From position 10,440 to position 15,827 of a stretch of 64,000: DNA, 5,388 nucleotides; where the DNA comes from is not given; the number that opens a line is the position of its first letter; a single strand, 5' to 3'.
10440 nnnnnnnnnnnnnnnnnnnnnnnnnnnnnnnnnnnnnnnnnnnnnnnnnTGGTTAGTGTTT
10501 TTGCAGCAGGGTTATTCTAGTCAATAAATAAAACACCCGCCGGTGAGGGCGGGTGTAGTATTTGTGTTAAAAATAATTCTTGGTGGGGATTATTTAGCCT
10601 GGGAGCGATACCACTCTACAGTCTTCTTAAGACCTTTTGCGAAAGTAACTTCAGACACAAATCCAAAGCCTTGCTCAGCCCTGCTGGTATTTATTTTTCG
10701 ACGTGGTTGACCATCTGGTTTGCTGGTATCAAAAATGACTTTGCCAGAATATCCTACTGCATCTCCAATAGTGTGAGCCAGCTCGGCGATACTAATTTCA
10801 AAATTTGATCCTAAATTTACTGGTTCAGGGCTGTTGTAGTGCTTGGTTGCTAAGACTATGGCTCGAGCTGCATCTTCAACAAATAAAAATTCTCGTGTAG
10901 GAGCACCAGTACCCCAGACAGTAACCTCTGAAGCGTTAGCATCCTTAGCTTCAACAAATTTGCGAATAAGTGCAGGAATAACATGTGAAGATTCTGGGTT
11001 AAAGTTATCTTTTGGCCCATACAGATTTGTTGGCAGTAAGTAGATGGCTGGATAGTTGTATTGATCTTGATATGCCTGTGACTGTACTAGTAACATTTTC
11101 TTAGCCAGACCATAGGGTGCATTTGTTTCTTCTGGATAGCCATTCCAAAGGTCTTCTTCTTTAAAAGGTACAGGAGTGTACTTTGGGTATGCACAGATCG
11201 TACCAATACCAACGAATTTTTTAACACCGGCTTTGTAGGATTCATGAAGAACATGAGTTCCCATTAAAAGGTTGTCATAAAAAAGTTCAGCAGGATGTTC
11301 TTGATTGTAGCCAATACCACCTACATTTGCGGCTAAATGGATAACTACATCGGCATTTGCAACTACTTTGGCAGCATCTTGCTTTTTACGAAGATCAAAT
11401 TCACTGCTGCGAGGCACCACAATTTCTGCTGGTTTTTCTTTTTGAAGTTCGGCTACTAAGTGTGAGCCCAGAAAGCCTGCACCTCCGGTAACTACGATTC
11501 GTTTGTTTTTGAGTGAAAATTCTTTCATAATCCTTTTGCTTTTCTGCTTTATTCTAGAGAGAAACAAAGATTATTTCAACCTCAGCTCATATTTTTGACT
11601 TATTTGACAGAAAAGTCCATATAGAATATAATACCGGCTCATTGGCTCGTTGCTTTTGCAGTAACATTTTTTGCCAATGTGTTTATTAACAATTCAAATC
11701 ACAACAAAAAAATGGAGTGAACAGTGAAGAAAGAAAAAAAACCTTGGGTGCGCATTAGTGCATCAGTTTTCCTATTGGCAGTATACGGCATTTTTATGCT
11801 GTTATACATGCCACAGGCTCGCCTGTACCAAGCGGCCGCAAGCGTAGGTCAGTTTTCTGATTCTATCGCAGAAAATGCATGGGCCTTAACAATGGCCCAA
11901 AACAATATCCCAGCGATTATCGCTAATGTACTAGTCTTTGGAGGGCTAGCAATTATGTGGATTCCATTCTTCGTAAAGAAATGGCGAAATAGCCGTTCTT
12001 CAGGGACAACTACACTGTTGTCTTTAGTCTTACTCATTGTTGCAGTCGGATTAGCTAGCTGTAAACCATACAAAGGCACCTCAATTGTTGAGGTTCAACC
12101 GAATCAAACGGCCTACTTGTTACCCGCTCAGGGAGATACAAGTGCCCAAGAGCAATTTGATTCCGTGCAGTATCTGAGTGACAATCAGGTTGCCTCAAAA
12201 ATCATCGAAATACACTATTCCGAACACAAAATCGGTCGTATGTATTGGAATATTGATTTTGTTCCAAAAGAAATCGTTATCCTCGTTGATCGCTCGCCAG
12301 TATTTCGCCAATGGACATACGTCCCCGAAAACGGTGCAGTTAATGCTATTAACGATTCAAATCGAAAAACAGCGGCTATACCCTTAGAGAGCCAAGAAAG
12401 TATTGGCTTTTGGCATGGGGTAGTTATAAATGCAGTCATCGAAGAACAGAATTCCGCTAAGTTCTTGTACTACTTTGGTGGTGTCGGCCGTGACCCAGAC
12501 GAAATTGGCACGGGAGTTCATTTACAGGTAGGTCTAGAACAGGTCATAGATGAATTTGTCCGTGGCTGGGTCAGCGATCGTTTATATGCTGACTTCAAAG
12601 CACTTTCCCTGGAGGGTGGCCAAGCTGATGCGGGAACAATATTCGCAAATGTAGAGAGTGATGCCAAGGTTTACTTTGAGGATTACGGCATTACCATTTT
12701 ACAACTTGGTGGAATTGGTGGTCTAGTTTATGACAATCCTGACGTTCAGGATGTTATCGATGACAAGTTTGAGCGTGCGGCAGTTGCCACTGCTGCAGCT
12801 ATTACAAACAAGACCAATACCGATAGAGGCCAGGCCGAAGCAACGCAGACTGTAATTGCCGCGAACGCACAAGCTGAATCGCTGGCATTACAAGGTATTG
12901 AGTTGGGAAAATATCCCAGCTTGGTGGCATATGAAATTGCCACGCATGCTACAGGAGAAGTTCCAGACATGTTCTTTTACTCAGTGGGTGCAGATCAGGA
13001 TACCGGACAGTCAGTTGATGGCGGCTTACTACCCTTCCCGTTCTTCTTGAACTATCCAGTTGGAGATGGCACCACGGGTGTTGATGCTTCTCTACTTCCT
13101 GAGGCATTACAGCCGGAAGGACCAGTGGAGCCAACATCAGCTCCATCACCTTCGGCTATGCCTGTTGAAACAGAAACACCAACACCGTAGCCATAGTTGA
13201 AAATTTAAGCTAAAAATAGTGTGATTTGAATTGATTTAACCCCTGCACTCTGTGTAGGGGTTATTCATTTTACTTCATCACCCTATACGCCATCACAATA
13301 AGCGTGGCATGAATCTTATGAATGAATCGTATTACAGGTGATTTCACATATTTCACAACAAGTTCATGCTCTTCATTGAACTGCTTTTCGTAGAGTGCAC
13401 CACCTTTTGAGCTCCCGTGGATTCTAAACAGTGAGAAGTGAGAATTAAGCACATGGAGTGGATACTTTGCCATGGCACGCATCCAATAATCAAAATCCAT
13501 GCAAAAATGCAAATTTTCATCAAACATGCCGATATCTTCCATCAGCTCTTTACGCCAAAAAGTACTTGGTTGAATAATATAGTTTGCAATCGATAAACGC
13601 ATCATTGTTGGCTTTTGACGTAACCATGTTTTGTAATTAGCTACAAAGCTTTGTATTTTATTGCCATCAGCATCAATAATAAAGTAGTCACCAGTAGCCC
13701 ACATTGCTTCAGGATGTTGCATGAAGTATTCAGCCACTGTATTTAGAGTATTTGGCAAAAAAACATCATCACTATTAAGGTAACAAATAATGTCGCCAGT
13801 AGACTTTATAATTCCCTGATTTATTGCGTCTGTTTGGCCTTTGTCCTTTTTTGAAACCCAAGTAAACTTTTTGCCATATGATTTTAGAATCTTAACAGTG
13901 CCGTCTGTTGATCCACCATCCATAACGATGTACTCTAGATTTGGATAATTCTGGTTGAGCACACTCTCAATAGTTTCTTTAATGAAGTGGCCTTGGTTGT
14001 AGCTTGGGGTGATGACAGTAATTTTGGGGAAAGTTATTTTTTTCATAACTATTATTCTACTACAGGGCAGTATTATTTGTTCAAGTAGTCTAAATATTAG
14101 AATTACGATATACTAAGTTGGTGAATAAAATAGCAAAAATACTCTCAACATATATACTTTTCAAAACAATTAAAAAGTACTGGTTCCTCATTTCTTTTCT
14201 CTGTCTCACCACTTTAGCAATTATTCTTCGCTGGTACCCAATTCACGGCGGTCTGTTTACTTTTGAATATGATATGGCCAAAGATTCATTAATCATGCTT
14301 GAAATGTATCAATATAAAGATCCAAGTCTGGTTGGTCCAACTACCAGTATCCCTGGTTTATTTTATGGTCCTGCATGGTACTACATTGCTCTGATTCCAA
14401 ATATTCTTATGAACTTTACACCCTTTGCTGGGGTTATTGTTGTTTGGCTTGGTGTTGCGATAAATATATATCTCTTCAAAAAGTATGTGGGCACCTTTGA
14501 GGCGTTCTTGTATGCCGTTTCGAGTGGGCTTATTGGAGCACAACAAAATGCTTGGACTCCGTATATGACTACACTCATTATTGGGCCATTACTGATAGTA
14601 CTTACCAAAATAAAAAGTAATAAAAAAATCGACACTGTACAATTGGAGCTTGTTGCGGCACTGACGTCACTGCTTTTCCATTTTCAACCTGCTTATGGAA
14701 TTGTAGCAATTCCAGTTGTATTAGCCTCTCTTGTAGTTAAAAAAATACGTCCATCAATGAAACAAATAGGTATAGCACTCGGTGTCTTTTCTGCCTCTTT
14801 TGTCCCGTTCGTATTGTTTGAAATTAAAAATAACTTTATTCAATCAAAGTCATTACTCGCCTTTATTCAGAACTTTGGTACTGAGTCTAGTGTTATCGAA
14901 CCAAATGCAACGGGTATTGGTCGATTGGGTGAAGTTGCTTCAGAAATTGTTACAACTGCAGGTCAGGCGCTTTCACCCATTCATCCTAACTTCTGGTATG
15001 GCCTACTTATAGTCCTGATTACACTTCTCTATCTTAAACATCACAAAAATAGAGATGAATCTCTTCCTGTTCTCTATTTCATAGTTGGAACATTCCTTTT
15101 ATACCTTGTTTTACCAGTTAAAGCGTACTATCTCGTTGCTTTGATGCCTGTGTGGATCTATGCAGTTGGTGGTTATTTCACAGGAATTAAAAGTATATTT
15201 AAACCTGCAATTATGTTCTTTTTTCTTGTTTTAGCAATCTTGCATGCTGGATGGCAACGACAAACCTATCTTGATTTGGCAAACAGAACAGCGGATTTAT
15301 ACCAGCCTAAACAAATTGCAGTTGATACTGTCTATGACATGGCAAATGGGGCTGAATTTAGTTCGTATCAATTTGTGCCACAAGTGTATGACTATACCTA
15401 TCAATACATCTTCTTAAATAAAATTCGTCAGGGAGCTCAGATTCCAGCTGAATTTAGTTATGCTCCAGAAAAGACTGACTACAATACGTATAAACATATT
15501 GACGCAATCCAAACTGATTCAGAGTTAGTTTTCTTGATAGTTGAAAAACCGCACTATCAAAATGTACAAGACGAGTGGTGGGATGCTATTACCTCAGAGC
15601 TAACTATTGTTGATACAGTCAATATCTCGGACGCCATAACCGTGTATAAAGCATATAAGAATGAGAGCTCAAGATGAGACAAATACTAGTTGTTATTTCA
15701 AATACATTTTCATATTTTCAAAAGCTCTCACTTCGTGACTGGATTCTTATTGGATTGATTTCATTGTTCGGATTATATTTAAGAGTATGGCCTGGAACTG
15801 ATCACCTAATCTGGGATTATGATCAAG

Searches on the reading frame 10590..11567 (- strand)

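Call 5: search_protein_families(library=pfam, proteins=[window:10590-11567:-], max_evalue=0.01)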
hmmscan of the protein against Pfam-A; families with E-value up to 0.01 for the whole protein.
window:10590-11567:- (325 aa): 7 families
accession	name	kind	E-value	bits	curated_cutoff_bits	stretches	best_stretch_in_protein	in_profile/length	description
PF01370.27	Epimerase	-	9e-57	192.7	20.9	1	24-253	1-240/240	NAD dependent epimerase/dehydratase family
PF16363.11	GDP_Man_Dehyd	-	1.6e-24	87.4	27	1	57-316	59-332/332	GDP-mannose 4,6 dehydratase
PF01073.25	3Beta_HSD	-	1.7e-10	40.9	22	1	56-248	51-236/280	3-beta hydroxysteroid dehydrogenase/isomerase family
PF02719.21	Polysacc_synt_2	-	9.6e-08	32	20.2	1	24-64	1-41/293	Polysaccharide biosynthesis protein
PF04321.23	RmlD_sub_bind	-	3.2e-06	26.9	27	1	23-80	2-60/287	RmlD substrate binding domain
PF07993.18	NAD_binding_4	-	2.6e-05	23.9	20.1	1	26-50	1-27/258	Male sterility protein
PF13460.12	NAD_binding_10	-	0.00021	21.6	27.2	1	56-138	45-115/184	NAD(P)H-binding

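Call 51: search_protein_families(library=ncbifam, proteins=[window:10590-11567:-], max_evalue=0.00001)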
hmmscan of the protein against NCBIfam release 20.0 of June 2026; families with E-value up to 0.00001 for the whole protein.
window:10590-11567:- (325 aa): 15 families
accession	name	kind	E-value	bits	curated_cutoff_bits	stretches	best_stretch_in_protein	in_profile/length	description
NF047922.1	GDPFucSynFcl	equivalog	7.6e-90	301.5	500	1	20-323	1-304/308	GDP-L-fucose synthase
TIGR01181.1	dTDP_gluc_dehyt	equivalog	1.3e-27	96.8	365.1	1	60-323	60-314/321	dTDP-glucose 4,6-dehydratase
TIGR04180.1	EDH_00030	hypoth_equivalog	8.1e-27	94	475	1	58-282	57-267/297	NAD-dependent 4,6-dehydratase LegB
TIGR01179.1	galE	equivalog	1e-19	70.6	262.3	1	59-323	56-328/332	UDP-glucose 4-epimerase GalE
NF007490.0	PRK10084.1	subfamily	5.7e-17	61.7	649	1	149-323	164-337/361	dTDP-glucose 4,6-dehydratase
NF007582.0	PRK10217.1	equivalog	1.1e-15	57.6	698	1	72-322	75-333/355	dTDP-glucose 4,6-dehydratase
TIGR02197.1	heptose_epim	equivalog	4.5e-12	45.8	274.6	1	24-276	1-265/316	ADP-glyceromanno-heptose 6-epimerase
NF011728.1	PRK15181.1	equivalog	4.9e-12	45.5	760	1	58-271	77-282/348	Vi polysaccharide biosynthesis UDP-N-acetylglucosaminuronic acid C-4 epimerase TviC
NF042422.1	oxyalk_red_OleD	equivalog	9.8e-12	44.9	580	1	23-246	2-220/329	2-alkyl-3-oxoalkanoate reductase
NF007956.0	PRK10675.1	subfamily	6.4e-08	32.1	394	0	57-297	57-306/338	UDP-glucose 4-epimerase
TIGR01777.1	yfcH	hypoth_equivalog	9.4e-08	32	207.35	0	24-139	1-128/292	TIGR01777 family oxidoreductase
TIGR03466.1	HpnA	hypoth_equivalog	4.4e-07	29.1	367.65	0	24-188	3-176/327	hopanoid-associated sugar epimerase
TIGR02622.1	CDP_4_6_dhtase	equivalog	9.1e-07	28.3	278.45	0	282-322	292-332/352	CDP-glucose 4,6-dehydratase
TIGR01214.1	rmlD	equivalog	4.5e-06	26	224.05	1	23-82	1-61/285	dTDP-4-dehydrorhamnose reductase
NF042423.1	oxyalk_red_Shew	equivalog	5.1e-06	25.8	580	0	16-259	3-239/331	2-alkyl-3-oxoalkanoate reductase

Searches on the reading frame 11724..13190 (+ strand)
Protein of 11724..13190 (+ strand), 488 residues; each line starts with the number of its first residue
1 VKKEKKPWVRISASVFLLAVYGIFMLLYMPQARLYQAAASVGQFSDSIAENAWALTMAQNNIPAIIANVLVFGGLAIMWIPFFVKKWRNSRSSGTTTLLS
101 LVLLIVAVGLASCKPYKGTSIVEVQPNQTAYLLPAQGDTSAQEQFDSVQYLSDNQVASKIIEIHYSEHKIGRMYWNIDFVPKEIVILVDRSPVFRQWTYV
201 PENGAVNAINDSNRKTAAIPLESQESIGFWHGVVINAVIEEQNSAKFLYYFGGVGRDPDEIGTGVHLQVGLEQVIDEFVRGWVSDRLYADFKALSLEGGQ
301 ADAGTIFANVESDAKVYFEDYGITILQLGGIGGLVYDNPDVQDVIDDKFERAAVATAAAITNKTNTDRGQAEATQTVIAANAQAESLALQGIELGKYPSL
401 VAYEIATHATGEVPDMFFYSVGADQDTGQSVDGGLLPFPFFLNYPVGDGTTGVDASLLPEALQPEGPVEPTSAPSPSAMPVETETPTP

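Call 5: search_protein_families(library=pfam, proteins=[window:11724-13190:+], max_evalue=0.01)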
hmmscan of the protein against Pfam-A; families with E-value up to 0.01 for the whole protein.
window:11724-13190:+ (488 aa): 0 families

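Call 11: search_protein_families(library=ncbifam, proteins=[window:11724-13190:+], max_evalue=0.1)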
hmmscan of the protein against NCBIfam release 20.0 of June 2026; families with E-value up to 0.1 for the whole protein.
window:11724-13190:+ (488 aa): 0 families

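Call 13: search_protein_families(library=pfam, proteins=[window:11724-13190:+], max_evalue=10)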
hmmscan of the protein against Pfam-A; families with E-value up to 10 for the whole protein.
window:11724-13190:+ (488 aa): 2 families
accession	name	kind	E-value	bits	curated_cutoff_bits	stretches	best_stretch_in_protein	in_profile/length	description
PF16504.10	SP24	-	0.18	12.2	30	1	39-105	39-103/147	Putative virion membrane protein of plant and insect virus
PF14126.11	DUF4293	-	0.49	11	27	1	14-111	6-107/153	Domain of unknown function (DUF4293)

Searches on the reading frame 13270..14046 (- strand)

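Call 5: search_protein_families(library=pfam, proteins=[window:13270-14046:-], max_evalue=0.01)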
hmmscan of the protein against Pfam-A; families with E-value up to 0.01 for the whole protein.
window:13270-14046:- (258 aa): 4 families
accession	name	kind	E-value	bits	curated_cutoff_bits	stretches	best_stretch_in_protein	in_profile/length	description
PF00535.33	Glycos_transf_2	-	1.7e-29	103.3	23.3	1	10-143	1-137/168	Glycosyl transferase family 2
PF13641.12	Glyco_tranf_2_3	-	1.2e-15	58.6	27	1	7-193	1-194/230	Glycosyltransferase like family 2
PF10111.15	Glyco_tranf_2_2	-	9.1e-14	52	27.3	1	15-197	6-205/276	Glycosyltransferase like family 2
PF13632.12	Glyco_trans_2_3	-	0.00028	21.2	27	1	86-205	1-119/198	Glycosyl transferase family group 2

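Call 51: search_protein_families(library=ncbifam, proteins=[window:13270-14046:-], max_evalue=0.00001)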
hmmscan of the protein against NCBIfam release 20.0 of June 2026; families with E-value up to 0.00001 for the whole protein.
window:13270-14046:- (258 aa): 21 families
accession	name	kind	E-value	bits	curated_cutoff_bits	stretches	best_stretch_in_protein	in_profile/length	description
NF047683.1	TeichurnBiosyTuaG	equivalog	2.7e-23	82.9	400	1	7-137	6-139/252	teichuronic acid biosynthesis protein TuaG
TIGR04009.1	wcaE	equivalog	4.7e-18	65.4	369.2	1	11-133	5-131/248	colanic acid biosynthesis glycosyltransferase WcaE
TIGR03937.1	PgaC_IcaA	equivalog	1.5e-17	63.6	422.3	1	5-120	43-162/407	poly-beta-1,6-N-acetyl-D-glucosamine synthase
TIGR04283.1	glyco_like_mftF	equivalog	3.4e-17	62.8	182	1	9-202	1-180/221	TIGR04283 family arsenosugar biosynthesis glycosyltransferase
NF007482.0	PRK10073.1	equivalog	1.2e-16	60.6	423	1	6-107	5-109/334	glycosyltransferase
NF053739.1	GlytfEpsEBac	equivalog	3.3e-14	52.5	450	1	7-130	1-129/265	glycosyltransferase EpsE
TIGR03111.1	glyc2_xrt_Gpos1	hypoth_equivalog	5.4e-14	51.8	363.95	1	5-120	47-168/439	TIGR03111 family XrtG-associated glycosyltransferase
NF050050.1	ProtGlycPglI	equivalog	1e-12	48.1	500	1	6-106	1-106/306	GalNAc(5)-diNAcBac-PP-undecaprenol beta-1,3-glucosyltransferase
NF038299.1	EPS_HpsN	equivalog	1.4e-12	47.3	425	1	7-122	1-120/317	hormogonium polysaccharide biosynthesis glycosyltransferase HpsN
TIGR03965.1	mycofact_glyco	equivalog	2.1e-12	46.7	280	1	6-193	73-265/467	mycofactocin biosynthesis glycosyltransferase MftF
TIGR04017.1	WcaA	equivalog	1.1e-10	41.6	495.75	1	6-196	4-195/279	colanic acid biosynthesis glycosyltransferase WcaA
NF041875.1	EPS_EpsD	equivalog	2.3e-10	40.4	370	1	10-150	2-144/325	exopolysaccharide biosynthesis glycosyltransferase EpsD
NF007453.0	PRK10018.1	equivalog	2.6e-10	40.4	382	1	7-196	6-196/280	colanic acid biosynthesis glycosyltransferase WcaA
TIGR04182.1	glyco_TIGR04182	equivalog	1.5e-08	34.4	325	1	9-109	2-98/293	S-layer glycoprotein N-glycosyltransferase AglJ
TIGR03469.1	HpnB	hypoth_equivalog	1.8e-08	33.8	379.25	1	5-59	42-97/386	hopene-associated glycosyltransferase HpnB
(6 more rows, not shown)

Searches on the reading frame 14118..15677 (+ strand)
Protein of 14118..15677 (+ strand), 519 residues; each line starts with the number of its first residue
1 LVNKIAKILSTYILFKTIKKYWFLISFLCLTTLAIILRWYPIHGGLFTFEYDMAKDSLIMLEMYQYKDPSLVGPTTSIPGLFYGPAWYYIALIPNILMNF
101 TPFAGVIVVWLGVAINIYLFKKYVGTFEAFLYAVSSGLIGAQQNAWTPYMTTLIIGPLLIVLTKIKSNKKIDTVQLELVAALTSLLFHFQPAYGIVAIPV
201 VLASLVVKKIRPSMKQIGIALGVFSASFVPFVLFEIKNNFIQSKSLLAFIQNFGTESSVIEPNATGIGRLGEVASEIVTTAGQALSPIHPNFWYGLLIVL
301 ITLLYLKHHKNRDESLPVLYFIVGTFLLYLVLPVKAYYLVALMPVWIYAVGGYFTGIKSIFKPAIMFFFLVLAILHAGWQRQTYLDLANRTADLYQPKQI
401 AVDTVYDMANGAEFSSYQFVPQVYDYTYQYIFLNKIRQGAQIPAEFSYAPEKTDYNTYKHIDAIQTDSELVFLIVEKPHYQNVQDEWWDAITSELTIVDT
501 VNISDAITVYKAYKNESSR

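Call 6: search_protein_families(library=pfam, proteins=[window:14118-15677:+], max_evalue=0.01)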
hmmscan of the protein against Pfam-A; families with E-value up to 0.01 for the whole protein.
window:14118-15677:+ (519 aa): 0 families

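Call 11: search_protein_families(library=ncbifam, proteins=[window:14118-15677:+], max_evalue=0.1)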
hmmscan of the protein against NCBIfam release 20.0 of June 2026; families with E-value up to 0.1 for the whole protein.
window:14118-15677:+ (519 aa): 0 families

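Call 13: search_protein_families(library=pfam, proteins=[window:14118-15677:+], max_evalue=10)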
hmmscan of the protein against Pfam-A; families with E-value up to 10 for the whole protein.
window:14118-15677:+ (519 aa): 2 families
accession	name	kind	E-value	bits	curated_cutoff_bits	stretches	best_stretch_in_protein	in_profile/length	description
PF24661.1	DUF7649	-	0.055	14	27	1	294-349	29-82/85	Domain of unknown function (DUF7649)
PF01429.25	MBD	-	0.25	11.4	21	1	374-420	10-49/77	Methyl-CpG binding domain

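Call 31: search_solved_structures(query=A5, max_evalue=10)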
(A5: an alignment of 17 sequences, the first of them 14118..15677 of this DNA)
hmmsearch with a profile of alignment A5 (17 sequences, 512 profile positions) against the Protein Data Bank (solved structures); distinct sequences matched with E-value up to 10: 6.
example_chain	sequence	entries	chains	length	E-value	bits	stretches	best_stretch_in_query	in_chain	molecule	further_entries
23gx_B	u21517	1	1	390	7e-05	25.1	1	90-219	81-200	GPI mannosyltransferase 1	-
23gf_B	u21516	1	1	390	7e-05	25.1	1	90-219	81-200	GPI mannosyltransferase 1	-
9rql_A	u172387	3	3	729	0.048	15.8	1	98-352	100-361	Protein O-mannosyl-transferase TMEM260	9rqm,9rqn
6vfi_A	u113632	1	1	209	1.9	10.5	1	246-369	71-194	O43_dn18A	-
8i9p_Lh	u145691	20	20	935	6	8.9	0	102-199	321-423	dolichyl-diphosphooligosaccharide--protein glycotransferase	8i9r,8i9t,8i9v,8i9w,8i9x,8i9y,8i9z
7yml_M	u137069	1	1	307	7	8.7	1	64-136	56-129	Reaction center protein M chain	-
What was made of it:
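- Closest known: GPI mannosyltransferases PIG-V/Gpi18. Same: The 14118/15674 family profile hits solved PIG-M (call 31).
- The family with no Pfam model hits solved PIG-M and TMEM260 (call 31). The family with no Pfam model weakly matches the protein O-mannosyltransferase TMEM260 (call 31).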
